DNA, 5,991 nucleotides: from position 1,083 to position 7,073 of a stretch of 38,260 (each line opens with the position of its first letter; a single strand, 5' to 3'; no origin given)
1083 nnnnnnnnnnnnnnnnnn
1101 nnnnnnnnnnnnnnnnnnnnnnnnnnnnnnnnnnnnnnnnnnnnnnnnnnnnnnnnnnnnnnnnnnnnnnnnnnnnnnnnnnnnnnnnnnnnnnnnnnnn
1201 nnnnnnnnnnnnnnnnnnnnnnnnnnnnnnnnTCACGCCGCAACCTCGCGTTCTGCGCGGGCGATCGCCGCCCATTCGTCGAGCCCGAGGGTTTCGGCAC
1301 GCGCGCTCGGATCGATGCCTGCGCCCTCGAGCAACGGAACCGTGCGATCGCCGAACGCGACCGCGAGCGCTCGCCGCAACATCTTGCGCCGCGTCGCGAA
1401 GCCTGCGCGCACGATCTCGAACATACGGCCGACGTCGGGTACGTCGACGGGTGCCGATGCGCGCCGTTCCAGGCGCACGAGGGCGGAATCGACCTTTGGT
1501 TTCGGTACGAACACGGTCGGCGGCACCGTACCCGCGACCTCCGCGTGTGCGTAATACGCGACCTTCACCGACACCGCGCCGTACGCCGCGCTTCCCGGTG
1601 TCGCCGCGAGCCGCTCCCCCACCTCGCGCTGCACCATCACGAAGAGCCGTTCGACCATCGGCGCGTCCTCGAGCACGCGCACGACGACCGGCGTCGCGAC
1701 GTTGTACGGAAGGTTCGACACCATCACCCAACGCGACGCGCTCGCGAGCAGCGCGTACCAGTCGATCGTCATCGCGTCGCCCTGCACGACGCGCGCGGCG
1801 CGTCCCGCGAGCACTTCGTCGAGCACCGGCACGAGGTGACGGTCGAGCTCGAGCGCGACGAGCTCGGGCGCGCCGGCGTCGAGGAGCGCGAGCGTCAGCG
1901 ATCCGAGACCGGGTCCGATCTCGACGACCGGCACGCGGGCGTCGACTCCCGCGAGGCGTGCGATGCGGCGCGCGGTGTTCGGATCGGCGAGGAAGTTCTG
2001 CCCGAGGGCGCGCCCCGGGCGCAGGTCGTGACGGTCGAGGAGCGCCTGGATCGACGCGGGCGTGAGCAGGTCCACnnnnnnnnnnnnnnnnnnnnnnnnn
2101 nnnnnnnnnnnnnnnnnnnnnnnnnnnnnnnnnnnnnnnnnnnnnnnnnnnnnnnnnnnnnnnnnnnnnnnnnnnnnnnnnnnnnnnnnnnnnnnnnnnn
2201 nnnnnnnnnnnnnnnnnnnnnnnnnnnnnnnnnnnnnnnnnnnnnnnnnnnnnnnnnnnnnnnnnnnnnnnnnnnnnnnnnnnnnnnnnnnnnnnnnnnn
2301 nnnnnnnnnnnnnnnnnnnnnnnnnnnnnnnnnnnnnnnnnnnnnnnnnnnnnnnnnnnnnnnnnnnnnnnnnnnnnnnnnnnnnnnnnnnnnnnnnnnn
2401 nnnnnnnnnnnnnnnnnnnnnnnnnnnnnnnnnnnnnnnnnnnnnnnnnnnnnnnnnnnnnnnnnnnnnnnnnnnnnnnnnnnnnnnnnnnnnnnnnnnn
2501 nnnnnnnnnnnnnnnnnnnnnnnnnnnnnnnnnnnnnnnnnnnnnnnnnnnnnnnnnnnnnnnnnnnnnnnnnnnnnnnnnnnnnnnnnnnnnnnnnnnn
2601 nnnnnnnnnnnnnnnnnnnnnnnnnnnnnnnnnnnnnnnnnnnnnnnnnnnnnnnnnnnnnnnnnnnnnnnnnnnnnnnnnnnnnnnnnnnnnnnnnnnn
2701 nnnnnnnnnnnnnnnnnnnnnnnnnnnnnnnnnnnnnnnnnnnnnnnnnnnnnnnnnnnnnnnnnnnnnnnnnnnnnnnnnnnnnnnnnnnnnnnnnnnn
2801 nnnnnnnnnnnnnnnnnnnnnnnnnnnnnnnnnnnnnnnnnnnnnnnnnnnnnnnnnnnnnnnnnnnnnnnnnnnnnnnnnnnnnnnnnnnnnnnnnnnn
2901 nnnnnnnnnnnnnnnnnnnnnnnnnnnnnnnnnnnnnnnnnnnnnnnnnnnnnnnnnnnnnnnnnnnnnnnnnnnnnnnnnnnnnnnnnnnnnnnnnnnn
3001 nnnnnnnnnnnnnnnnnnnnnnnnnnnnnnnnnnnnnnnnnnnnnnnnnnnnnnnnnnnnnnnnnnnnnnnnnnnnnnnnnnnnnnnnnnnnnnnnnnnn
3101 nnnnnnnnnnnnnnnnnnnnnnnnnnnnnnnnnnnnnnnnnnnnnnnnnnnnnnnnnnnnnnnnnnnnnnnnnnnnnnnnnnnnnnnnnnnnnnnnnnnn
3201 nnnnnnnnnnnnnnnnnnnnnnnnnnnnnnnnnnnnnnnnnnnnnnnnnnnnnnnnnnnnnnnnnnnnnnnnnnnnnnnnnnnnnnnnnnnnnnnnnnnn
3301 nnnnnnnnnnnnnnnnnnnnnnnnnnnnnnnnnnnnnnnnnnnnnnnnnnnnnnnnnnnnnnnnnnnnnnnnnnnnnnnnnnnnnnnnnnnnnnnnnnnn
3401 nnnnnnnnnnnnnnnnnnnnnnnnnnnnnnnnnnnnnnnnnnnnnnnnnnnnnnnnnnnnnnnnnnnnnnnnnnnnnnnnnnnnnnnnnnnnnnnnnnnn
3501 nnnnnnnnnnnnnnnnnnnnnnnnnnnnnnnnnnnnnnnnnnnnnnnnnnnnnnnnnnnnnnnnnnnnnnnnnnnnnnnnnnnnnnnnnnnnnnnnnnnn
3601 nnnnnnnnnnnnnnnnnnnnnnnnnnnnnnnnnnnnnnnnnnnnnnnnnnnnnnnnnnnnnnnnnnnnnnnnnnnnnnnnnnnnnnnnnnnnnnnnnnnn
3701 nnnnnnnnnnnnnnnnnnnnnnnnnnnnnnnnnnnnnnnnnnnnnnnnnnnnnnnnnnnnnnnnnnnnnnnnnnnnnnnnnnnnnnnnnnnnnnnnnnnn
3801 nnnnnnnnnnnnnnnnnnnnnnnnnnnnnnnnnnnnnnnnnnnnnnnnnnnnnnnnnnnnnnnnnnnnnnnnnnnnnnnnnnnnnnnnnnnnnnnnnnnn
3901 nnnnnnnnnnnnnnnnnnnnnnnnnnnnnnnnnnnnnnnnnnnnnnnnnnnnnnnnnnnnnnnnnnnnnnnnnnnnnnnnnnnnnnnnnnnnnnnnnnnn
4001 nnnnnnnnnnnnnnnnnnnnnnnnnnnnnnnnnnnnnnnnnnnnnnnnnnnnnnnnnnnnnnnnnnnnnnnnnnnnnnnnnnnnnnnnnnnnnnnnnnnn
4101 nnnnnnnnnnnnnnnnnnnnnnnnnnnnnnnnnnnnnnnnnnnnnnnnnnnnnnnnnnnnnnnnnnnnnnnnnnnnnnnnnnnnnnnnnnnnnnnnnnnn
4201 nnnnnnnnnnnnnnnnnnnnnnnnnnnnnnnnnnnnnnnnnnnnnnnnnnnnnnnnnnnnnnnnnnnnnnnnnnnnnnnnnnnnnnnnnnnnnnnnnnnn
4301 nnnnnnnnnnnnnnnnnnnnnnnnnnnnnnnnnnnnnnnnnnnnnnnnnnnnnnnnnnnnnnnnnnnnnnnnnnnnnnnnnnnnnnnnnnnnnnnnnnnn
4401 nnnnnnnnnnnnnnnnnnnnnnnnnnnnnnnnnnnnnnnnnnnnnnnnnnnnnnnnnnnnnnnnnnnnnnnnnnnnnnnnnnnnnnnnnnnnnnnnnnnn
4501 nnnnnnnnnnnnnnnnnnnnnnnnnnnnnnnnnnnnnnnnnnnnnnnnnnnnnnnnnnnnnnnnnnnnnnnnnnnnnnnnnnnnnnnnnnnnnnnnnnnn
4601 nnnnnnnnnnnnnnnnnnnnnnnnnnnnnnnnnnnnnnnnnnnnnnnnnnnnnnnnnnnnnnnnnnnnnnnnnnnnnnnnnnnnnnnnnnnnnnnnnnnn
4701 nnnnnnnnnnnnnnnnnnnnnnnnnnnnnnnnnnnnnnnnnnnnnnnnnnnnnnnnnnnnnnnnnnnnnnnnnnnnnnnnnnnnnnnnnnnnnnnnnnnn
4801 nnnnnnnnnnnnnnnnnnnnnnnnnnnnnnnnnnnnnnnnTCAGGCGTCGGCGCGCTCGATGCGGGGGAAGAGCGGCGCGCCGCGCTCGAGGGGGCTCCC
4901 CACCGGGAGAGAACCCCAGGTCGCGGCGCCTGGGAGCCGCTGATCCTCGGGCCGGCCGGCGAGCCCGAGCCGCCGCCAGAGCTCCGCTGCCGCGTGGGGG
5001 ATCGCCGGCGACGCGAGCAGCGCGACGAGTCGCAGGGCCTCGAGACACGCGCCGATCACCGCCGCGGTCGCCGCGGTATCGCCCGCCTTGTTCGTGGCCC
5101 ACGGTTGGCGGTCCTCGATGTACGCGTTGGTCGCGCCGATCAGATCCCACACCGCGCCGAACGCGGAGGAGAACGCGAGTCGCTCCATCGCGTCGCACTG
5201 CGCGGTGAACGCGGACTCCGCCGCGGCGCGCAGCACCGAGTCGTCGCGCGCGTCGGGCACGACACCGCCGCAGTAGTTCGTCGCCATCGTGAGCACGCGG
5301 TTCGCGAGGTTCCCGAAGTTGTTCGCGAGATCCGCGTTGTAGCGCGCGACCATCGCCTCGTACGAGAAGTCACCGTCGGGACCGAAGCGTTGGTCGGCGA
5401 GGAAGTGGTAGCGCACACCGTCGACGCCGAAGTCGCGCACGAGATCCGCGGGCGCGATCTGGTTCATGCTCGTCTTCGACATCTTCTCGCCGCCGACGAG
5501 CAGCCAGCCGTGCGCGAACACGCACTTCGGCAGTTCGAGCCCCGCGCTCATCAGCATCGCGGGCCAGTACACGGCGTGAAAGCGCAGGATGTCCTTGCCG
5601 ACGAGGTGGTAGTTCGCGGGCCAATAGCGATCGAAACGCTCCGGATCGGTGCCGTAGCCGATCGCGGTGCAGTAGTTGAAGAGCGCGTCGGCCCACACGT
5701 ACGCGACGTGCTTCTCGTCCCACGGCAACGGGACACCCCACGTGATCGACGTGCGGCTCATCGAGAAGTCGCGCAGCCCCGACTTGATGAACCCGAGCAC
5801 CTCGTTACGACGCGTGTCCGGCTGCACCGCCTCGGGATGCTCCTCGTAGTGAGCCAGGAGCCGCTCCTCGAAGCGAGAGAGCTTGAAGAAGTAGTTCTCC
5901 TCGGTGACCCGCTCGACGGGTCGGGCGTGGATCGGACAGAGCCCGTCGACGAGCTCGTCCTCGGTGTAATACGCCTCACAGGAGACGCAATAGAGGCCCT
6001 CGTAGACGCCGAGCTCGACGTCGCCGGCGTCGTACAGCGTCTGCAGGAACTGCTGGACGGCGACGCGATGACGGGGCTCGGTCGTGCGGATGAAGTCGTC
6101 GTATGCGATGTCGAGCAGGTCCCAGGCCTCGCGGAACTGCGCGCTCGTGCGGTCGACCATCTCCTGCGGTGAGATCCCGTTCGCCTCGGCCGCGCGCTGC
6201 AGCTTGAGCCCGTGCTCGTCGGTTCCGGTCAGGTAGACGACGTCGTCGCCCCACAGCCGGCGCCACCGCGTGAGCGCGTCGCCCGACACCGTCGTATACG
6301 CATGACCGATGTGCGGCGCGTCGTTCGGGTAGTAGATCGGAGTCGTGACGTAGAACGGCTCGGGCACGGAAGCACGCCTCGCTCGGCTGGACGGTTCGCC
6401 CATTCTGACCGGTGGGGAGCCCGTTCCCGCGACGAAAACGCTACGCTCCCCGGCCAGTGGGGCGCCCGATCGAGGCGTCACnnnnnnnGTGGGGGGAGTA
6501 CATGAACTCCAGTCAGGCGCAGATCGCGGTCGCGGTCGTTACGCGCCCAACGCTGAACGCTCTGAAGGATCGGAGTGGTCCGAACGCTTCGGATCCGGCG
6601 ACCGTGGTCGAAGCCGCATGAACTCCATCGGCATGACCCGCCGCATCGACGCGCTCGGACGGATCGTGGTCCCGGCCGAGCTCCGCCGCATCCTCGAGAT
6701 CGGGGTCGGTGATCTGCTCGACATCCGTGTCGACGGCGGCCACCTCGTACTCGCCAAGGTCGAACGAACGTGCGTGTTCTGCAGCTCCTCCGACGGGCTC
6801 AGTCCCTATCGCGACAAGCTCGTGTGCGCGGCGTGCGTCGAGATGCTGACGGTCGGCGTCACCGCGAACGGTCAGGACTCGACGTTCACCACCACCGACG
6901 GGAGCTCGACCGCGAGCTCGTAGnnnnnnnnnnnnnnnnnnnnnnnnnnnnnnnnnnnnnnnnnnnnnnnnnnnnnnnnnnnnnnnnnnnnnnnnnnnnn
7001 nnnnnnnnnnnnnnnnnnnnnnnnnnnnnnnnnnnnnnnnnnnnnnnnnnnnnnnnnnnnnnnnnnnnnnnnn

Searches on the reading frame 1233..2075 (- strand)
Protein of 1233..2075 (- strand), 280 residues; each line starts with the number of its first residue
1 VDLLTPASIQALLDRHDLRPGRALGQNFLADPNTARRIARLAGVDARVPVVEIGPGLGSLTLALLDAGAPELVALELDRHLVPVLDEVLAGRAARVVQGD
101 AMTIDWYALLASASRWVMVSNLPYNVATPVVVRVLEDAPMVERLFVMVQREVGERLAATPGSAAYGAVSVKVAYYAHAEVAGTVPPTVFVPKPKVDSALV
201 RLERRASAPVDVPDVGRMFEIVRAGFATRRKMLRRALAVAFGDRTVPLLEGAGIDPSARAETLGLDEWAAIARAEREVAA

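Call 15: search_protein_families(library=pfam, proteins=[window:1233-2075:-], max_evalue=0.001)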
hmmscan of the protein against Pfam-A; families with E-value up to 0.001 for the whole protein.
window:1233-2075:- (280 aa): 1 family
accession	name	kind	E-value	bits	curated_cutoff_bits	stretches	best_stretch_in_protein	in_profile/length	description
PF00398.26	RrnaAD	-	9e-51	172.9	24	1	23-272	7-258/263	Ribosomal RNA adenine dimethylase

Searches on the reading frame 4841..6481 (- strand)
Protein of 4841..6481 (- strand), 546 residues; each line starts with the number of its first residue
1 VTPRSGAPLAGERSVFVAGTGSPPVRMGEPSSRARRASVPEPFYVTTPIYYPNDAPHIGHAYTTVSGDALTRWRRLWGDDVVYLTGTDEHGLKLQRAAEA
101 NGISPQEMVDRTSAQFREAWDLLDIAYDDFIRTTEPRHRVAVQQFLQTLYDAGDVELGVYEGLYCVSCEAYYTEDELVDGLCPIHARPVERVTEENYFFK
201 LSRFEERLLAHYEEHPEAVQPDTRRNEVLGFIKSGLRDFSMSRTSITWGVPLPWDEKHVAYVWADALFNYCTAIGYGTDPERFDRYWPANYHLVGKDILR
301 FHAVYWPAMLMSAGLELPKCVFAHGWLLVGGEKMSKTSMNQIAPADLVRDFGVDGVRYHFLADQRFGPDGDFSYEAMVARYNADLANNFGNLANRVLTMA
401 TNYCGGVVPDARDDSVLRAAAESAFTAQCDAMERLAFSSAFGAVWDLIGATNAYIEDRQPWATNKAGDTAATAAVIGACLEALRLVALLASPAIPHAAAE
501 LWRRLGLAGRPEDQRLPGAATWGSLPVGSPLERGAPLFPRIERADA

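Call 15: search_protein_families(library=pfam, proteins=[window:4841-6481:-], max_evalue=0.001)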
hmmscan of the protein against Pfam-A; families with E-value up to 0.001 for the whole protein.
window:4841-6481:- (546 aa): 5 families
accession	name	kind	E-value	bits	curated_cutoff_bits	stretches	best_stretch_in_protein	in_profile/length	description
PF09334.17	tRNA-synt_1g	-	2e-106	356.5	20.1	2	193-397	180-391/391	tRNA synthetases class I (M)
PF00133.28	tRNA-synt_1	-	1.1e-20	74.2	22.7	2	40-253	22-244/414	tRNA synthetases class I (I, L, M and V)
PF19303.5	Anticodon_3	-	3e-10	40.6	23.5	1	422-543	19-137/152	Anticodon binding domain of methionyl tRNA ligase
PF01406.26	tRNA-synt_1e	-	5.4e-10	39.6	27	1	54-150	21-116/301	tRNA synthetases class I (C) catalytic domain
PF08264.19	Anticodon_1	-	5.9e-06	26.7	25.1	1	430-505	17-93/148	Anticodon-binding domain of tRNA ligase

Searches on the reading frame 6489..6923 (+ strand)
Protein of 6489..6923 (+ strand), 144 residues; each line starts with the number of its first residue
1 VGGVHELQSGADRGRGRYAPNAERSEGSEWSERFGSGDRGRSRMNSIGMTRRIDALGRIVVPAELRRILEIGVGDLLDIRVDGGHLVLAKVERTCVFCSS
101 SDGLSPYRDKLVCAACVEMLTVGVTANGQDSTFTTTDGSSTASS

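Call 15: search_protein_families(library=pfam, proteins=[window:6489-6923:+], max_evalue=0.001)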
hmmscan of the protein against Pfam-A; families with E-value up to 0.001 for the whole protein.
window:6489-6923:+ (144 aa): 1 family
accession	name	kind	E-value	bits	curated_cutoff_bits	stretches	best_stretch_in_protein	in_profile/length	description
PF04014.23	MazE_antitoxin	-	1.2e-08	35.2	24.7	1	51-93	2-45/48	Antidote-toxin recognition MazE, bacterial antitoxin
